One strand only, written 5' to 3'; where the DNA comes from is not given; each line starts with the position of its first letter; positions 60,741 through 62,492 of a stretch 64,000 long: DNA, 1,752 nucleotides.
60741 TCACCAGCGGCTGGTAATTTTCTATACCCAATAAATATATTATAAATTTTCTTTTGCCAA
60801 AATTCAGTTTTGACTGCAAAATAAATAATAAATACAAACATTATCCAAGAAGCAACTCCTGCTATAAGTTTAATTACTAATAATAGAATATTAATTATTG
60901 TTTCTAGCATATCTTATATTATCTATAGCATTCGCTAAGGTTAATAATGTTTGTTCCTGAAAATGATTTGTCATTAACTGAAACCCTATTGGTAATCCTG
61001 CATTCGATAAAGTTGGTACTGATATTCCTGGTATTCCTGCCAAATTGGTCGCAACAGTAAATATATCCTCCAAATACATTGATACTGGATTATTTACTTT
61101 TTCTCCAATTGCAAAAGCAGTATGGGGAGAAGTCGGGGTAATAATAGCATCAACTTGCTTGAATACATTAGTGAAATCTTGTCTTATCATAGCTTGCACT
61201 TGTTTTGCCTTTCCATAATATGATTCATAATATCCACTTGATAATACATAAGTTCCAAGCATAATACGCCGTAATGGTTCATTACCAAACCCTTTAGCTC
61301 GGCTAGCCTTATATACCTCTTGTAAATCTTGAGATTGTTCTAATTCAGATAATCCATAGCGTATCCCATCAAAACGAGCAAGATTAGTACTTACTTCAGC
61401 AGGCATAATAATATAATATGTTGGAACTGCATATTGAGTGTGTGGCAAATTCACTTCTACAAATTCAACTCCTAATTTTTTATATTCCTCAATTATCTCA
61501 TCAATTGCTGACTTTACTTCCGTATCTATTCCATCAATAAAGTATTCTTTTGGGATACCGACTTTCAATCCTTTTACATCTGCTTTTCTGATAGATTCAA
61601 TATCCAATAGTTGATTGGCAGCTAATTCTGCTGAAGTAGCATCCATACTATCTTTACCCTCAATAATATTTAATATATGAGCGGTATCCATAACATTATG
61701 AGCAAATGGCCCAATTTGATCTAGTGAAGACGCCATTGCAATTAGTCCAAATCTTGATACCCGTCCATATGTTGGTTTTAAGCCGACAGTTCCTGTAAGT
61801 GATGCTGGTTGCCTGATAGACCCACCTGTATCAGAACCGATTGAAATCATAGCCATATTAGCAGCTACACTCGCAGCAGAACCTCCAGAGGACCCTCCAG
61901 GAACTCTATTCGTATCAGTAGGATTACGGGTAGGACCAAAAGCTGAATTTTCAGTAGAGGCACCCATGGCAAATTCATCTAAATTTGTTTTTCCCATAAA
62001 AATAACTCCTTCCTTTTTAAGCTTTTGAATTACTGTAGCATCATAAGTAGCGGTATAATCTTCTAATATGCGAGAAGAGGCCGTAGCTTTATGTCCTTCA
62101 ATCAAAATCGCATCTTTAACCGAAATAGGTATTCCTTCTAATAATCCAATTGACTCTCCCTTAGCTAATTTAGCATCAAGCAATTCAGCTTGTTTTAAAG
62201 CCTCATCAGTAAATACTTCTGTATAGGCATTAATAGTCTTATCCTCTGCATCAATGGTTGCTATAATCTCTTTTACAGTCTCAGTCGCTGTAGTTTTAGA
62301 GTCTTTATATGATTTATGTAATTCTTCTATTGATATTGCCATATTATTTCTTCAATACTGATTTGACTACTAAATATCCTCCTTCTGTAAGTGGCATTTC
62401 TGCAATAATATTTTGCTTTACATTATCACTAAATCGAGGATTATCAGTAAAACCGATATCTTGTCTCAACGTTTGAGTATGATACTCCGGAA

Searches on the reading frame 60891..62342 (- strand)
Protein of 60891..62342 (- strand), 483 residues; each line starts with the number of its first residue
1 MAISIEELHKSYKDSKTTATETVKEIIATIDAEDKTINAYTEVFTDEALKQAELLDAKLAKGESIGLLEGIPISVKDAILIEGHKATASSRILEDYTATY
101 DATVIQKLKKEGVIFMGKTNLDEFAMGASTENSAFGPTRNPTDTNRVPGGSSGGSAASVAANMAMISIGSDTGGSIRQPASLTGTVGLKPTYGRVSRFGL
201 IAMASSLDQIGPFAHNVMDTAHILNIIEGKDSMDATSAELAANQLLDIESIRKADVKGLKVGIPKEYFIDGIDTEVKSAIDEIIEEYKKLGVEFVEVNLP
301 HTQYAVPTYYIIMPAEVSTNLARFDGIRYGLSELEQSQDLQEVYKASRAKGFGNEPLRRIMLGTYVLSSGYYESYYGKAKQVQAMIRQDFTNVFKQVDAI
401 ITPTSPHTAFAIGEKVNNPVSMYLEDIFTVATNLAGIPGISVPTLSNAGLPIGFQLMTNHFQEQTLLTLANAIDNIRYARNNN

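Call 97: search_protein_families(library=pfam, proteins=[window:60891-62342:-], max_evalue=0.0001)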
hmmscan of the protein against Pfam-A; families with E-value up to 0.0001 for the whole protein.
window:60891-62342:- (483 aa): 1 family
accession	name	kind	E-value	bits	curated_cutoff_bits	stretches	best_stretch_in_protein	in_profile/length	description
PF01425.27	Amidase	-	3.1e-151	504.9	27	1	21-467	1-445/445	Amidase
